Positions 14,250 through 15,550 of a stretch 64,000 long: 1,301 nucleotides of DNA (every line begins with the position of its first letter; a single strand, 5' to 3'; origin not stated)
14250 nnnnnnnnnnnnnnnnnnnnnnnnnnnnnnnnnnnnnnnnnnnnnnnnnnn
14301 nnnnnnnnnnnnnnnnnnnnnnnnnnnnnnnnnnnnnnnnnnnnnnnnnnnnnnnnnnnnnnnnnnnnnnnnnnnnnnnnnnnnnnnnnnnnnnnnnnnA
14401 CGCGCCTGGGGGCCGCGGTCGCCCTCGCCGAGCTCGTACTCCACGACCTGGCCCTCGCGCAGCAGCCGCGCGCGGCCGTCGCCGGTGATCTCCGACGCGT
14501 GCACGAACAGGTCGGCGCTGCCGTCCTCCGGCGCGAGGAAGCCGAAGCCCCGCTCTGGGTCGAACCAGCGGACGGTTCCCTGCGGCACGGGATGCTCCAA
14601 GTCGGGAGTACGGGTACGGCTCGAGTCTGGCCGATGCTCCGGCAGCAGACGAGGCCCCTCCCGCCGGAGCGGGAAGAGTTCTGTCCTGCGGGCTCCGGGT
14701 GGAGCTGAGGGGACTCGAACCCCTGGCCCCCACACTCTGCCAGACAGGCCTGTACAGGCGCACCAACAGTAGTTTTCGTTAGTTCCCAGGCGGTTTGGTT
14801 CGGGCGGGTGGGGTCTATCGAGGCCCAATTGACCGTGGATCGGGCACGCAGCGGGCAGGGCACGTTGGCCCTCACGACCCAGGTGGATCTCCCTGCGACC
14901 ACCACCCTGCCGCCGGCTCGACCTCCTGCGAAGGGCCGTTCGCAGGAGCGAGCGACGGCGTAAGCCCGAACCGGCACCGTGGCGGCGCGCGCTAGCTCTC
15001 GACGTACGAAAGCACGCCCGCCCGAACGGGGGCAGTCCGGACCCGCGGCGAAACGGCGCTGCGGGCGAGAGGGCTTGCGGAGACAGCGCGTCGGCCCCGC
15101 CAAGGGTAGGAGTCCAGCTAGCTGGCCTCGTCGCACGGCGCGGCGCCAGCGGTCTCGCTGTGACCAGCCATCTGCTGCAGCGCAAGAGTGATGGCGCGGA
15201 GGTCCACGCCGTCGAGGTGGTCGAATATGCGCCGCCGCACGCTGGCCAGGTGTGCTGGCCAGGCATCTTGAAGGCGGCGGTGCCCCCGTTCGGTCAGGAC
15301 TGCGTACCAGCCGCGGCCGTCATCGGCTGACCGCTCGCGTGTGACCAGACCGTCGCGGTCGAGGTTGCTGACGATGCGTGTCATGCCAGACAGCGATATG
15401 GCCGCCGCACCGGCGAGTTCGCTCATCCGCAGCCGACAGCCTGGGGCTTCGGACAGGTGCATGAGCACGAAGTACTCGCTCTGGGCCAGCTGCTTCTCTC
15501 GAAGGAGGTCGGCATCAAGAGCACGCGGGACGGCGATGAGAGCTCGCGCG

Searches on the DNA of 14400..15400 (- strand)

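Call 5: search_rna_families(source=window, start=14400, end=15400, threshold=evalue, max_evalue=10, show_alignments=5)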
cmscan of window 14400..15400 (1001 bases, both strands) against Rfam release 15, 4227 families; matches with E-value up to 10: 4.
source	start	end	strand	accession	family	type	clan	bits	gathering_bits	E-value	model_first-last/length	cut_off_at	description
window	14697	14826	-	RF00023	tmRNA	Gene;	CL00001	18.9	47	2.1e-05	1-374/374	no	transfer-messenger RNA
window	14701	14751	-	RF01684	mascRNA-menRNA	Gene;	-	15.3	42.5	5.7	1-56/56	no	MALAT1-associated small cytoplasmic RNA/MEN beta RNA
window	14503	14578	-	RF02338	GlsR16_miR3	Gene; snRNA; snoRNA; CD-box;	-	14.3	100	7.6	1-77/77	no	Giardia snoRNA GlsR16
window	14652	14724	-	RF04321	tmRNA_permuted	Gene;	-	12.5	47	4.8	36-93/213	no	permuted transfer-messenger RNA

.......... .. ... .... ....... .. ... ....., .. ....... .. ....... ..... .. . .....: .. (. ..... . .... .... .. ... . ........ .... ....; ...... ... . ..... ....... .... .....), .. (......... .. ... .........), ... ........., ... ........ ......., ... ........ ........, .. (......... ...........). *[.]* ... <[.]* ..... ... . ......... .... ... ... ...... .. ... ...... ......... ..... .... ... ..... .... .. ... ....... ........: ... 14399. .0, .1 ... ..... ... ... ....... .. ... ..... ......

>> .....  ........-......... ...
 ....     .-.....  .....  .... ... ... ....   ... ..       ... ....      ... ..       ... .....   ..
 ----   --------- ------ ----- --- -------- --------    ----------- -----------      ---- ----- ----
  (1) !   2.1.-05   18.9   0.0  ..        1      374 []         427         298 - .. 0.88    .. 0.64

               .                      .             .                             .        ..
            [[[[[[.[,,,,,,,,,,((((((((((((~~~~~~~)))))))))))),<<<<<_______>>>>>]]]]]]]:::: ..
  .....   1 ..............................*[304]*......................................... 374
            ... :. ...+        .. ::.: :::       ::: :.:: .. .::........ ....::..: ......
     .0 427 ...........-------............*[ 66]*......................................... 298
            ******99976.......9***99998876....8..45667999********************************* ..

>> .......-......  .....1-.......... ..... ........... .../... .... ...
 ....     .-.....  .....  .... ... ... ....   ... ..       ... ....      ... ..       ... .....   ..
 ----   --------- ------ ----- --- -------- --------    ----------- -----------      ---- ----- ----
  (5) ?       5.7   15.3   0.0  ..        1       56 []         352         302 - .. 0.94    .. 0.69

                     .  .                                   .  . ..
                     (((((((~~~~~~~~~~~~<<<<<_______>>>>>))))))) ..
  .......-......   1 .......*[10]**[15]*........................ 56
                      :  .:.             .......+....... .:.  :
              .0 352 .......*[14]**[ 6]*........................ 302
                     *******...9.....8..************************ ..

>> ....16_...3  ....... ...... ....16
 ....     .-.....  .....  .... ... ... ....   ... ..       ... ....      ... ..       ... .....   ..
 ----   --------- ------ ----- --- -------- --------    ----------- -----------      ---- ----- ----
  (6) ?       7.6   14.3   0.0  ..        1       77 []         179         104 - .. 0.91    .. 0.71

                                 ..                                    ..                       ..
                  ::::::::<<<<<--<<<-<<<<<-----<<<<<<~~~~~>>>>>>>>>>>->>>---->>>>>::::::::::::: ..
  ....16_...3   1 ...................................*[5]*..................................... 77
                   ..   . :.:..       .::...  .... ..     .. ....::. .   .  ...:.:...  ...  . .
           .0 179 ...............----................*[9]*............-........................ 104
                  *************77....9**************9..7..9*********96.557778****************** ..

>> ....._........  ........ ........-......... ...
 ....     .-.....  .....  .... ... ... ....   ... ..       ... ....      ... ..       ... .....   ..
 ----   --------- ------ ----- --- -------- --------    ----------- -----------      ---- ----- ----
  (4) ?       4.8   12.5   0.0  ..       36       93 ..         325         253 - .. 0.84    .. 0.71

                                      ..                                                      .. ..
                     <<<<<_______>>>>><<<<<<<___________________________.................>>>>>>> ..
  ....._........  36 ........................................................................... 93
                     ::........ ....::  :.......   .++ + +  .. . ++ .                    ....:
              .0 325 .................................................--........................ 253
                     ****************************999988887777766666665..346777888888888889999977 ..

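Call 13: search_dna_similar(query=window:14640-14900:-, collection=phages, mode=distant, max_evalue=1, max_rows=30)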
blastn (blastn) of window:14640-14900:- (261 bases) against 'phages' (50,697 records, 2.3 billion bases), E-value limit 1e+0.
Records with a match: 348; places in all: 360; records where one place covers at least 80% of the query: 0.
Best place of each record, by identity: 95-99% 22; 90-95% 282; 80-90% 42; 60-80% 2.
By first word of the organism name: Mycobacterium 215; Gordonia 80; Streptomyces 15; Enterococcus 10; Bacteriophage 9; Synechococcus 9; Thermus 3; Tsukamurella 2; Brevundimonas 2; Listeria 1; and 2 more.
By host as written in the record: Mycobacterium smegmatis mc2 155 156; Gordonia terrae 3612 62; Mycobacterium smegmatis mc#155 24; - 16; Mycobacterium sp. 6; Gordonia terrae CAG3 5; Synechococcus sp. 5; Streptomyces sanglieri UNT16F27A 4; and 41 more.
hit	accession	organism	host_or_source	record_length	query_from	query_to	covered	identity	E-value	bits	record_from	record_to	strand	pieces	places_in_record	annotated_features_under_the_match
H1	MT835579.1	Bacteriophage sp.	human fecal samples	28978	170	250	31%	74.4%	5e-4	50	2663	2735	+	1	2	record has no annotation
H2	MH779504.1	Gordonia phage Getalong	Gordonia terrae 3612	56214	177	221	17%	86.7%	1e-4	52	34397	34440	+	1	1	none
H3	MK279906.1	Gordonia phage Kenna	Gordonia terrae 3612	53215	177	221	17%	86.7%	1e-4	52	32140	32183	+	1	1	none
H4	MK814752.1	Gordonia phage Lutum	Gordonia terrae 3612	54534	177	221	17%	86.7%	1e-4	52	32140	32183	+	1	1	none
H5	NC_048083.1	Gordonia phage Getalong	Gordonia terrae 3612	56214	177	221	17%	86.7%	1e-4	52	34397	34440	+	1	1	none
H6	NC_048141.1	Gordonia phage Kenna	Gordonia terrae 3612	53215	177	221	17%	86.7%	1e-4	52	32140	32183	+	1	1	none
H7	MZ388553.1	Gordonia phage Leroy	Gordonia terrae 3612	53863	177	221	17%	86.7%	1e-4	52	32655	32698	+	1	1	none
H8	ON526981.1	Gordonia phage Phabuloso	Gordonia terrae 3612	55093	177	221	17%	86.7%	1e-4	52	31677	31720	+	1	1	none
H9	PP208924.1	Gordonia phage LitninMcQueen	Gordonia terrae CAG3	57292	177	221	17%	86.7%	1e-4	52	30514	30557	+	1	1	none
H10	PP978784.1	Gordonia phage Kamaru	Gordonia terrae 3612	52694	177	221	17%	86.7%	1e-4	52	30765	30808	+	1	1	none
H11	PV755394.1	Mycobacterium phage Violac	Mycobacterium smegmatis mc#155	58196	177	220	17%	86.4%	5e-4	50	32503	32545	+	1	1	none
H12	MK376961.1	Gordonia phage Asapag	Gordonia terrae 3612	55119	177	221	17%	84.4%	6e-3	47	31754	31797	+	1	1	none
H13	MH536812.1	Gordonia phage Apricot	Gordonia terrae 3612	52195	177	221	17%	84.4%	6e-3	47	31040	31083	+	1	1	46: hypothetical protein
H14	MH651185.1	Gordonia phage Phistory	Gordonia terrae 3612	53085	177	221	17%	84.4%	6e-3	47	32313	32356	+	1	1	none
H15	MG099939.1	Gordonia phage BENtherdunthat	Gordonia terrae 3612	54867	177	221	17%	84.4%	6e-3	47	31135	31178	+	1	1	none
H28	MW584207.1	Mycobacterium phage prophiGD12-2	Mycobacterium abscessus GD12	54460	164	203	15%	92.5%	9e-7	60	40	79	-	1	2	none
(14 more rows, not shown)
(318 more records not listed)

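Call 14: get_annotated_region(hit=H28, flank=3000)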
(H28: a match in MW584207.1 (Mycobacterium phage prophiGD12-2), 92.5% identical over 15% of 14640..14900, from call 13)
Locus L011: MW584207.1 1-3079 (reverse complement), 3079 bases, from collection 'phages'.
description: Mycobacterium phage prophiGD12-2, complete genome.
organism: Mycobacterium phage prophiGD12-2 (NCBI taxid 2813240)
taxonomy: Viruses; Duplodnaviria; Heunggongvirae; Uroviricota; Caudoviricetes
host: Mycobacterium abscessus GD12; source: -; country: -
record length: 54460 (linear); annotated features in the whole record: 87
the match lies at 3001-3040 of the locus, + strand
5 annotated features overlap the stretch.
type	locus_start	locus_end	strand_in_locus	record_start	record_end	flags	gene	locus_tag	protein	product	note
CDS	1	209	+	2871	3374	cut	5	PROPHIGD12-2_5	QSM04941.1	helix-turn-helix DNA binding domain protein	-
CDS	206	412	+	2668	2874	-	4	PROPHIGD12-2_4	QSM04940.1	helix-turn-helix DNA binding domain protein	-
CDS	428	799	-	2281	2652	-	3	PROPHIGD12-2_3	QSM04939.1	antitoxin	-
CDS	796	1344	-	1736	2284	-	2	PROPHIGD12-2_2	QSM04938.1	GepA-like toxin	-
CDS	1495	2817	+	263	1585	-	1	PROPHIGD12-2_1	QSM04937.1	tyrosine integrase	-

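Call 15: get_annotated_region(hit=H2, flank=3000)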
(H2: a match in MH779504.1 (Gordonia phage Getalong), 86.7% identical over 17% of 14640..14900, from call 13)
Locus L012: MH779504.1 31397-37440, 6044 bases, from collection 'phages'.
description: Gordonia phage Getalong, complete genome.
organism: Gordonia phage Getalong (NCBI taxid 2315531)
taxonomy: Viruses; Duplodnaviria; Heunggongvirae; Uroviricota; Caudoviricetes; Langleyhallvirinae; Getalongvirus; Getalongvirus getalong
host: Gordonia terrae 3612; source: soil; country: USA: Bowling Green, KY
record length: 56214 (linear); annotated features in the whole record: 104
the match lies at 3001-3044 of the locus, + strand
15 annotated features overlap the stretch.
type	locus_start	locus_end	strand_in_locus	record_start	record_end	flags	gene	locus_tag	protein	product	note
CDS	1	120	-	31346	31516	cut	41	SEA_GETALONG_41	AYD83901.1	hypothetical protein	membrane protein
CDS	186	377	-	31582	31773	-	42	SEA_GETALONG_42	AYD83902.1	hypothetical protein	-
CDS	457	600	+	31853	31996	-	43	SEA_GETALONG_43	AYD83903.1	hypothetical protein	-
CDS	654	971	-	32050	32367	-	44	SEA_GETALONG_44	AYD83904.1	hypothetical protein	membrane protein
CDS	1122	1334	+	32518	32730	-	45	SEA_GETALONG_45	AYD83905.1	helix-turn-helix DNA binding protein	Ribbon-Helix-Helix DNA binding domain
CDS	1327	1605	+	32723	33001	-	46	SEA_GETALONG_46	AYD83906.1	hypothetical protein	Ead/Ea22-like protein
CDS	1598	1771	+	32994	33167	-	47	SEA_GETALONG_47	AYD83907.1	hypothetical protein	-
CDS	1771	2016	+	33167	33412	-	48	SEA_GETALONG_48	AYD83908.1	hypothetical protein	-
CDS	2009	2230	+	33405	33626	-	49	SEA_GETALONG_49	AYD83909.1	hypothetical protein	-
CDS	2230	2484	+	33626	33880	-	50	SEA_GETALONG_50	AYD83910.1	hypothetical protein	-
CDS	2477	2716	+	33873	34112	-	51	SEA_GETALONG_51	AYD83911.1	hypothetical protein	-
CDS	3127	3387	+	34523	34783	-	52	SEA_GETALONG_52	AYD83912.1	hypothetical protein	-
CDS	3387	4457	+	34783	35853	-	53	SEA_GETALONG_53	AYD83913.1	tyrosine integrase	integrase, (Y-int)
CDS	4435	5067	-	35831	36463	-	54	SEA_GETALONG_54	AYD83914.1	HNH endonuclease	-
CDS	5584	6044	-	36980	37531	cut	55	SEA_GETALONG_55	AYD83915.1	immunity repressor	-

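Call 16: get_annotated_region(hit=H11, flank=3000)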
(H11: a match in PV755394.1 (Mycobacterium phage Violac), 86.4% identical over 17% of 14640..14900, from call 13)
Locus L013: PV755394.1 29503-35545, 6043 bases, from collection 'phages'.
description: Mycobacterium phage Violac, complete genome.
organism: Mycobacterium phage Violac (NCBI taxid 3436191)
taxonomy: Viruses
host: Mycobacterium smegmatis mc#155; source: soil; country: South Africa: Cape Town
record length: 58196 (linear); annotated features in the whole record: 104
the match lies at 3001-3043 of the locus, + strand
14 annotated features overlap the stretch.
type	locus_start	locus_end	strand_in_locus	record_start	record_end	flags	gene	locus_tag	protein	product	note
CDS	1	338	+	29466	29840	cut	34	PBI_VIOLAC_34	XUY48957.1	membrane protein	-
CDS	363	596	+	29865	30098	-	35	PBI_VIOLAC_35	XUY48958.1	hypothetical protein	-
CDS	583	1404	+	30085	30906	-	36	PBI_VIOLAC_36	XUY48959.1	DnaQ-like DNA polymerase III subunit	-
CDS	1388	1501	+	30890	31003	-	37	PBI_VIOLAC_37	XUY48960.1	hypothetical protein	-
CDS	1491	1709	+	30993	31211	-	38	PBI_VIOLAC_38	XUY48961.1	hypothetical protein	-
CDS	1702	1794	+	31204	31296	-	39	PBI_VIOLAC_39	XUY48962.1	hypothetical protein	-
CDS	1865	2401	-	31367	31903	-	40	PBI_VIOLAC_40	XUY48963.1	hypothetical protein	-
CDS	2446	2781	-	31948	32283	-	41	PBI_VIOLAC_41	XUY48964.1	hetero-immunity repressor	-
CDS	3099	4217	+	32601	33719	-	42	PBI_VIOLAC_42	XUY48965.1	tyrosine integrase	-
CDS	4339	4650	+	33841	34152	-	43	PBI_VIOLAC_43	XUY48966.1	RelE-like toxin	in toxin/antitoxin system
CDS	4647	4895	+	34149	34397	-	44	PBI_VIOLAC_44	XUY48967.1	RelB-like antitoxin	in toxin/antitoxin system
CDS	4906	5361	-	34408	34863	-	45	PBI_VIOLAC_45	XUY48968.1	LpqN lipid binding protein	-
CDS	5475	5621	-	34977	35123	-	46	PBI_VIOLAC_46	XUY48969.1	hypothetical protein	-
CDS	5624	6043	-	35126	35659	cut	47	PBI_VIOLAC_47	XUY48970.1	immunity repressor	-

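Call 34: search_dna_similar(query=window:14744-15117:-, collection=phages, mode=distant, max_evalue=0.01, max_rows=10)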
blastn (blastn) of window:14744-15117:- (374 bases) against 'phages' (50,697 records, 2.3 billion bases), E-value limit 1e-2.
No match.
